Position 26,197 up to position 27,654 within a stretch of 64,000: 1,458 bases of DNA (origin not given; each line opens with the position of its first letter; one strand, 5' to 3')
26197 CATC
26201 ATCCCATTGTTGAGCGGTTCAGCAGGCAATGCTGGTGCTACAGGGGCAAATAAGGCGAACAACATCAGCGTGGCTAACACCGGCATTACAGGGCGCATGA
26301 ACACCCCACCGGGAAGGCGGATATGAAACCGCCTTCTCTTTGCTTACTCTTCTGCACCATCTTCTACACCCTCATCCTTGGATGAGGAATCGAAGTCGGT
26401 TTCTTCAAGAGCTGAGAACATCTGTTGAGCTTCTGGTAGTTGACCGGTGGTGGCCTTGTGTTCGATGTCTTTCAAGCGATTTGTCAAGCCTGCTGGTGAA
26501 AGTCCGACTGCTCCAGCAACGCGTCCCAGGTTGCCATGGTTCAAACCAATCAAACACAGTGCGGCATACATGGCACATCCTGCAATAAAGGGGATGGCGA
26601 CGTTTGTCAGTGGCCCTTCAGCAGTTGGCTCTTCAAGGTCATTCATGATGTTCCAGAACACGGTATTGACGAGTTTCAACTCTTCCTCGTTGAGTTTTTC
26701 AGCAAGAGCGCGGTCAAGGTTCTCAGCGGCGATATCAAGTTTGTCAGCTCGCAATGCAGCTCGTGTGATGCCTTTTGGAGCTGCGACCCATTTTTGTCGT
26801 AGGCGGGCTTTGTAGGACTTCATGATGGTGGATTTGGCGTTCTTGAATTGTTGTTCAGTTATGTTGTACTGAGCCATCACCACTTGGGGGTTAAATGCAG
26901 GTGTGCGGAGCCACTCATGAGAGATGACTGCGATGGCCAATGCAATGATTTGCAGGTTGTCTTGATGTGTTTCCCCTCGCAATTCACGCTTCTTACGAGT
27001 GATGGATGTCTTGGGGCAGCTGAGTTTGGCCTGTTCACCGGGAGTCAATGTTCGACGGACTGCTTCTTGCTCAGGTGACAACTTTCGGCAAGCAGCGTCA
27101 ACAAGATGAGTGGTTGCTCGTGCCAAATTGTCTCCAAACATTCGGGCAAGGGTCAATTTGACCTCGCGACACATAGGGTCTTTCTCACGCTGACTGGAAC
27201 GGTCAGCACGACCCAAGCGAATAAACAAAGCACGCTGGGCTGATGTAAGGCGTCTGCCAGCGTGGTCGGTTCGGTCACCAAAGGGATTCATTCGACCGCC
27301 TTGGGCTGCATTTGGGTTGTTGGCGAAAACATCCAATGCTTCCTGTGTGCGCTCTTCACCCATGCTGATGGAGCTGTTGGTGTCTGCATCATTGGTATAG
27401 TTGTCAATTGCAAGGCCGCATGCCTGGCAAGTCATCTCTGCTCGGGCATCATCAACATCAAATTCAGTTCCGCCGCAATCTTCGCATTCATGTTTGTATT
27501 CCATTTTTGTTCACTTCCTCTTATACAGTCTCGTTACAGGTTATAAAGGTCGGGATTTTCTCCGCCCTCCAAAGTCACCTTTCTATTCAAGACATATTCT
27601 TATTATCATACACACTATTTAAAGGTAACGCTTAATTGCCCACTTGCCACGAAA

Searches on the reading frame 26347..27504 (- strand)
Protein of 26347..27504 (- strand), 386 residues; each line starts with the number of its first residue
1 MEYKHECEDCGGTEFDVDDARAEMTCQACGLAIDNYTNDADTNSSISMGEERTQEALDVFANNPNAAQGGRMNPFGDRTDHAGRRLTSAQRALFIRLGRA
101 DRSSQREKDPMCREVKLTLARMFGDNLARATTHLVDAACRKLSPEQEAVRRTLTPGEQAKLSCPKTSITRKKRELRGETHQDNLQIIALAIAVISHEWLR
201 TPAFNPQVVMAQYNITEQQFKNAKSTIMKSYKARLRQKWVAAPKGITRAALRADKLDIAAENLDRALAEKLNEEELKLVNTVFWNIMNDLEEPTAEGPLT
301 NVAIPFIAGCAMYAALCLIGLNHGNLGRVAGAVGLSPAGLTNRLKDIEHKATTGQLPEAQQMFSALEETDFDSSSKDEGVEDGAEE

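Call 21: search_protein_families(library=pfam, proteins=[window:26347-27504:-], max_evalue=0.001)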
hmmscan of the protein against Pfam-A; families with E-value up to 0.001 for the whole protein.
window:26347-27504:- (386 aa): 1 family
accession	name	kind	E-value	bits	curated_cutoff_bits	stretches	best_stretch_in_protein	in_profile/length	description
PF08271.17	Zn_Ribbon_TF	-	5.5e-05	23.1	29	1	6-39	2-35/43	TFIIB zinc-binding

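Call 68: search_protein_families(library=padloc, proteins=[window:26347-27504:-], max_evalue=0.001)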
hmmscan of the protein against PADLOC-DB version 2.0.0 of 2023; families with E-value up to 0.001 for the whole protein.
window:26347-27504:- (386 aa): 0 families

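Call 86: search_solved_structures(query=window:26347-27504:-, max_evalue=1)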
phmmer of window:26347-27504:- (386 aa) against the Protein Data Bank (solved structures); distinct sequences matched with E-value up to 1: 1.
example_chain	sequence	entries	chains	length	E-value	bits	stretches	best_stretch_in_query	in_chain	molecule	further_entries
7xhl_A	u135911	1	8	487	0.51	12.8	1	257-344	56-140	Glucose 6-Phosphate Dehydrogenase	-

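Call 87: search_protein_families(library=ncbifam, proteins=[window:26347-27504:-], max_evalue=0.01)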
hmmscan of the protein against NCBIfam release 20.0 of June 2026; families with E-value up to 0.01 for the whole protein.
window:26347-27504:- (386 aa): 2 families
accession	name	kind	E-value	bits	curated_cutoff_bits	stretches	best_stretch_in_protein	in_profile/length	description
NF001658.0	PRK00423.1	subfamily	0.0017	17.5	384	1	2-44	11-53/312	transcription initiation factor IIB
NF047912.1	ECs_2282_CxxC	subfamily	0.0027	17.6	37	1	6-33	4-37/60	ECs_2282 family putative zinc-binding protein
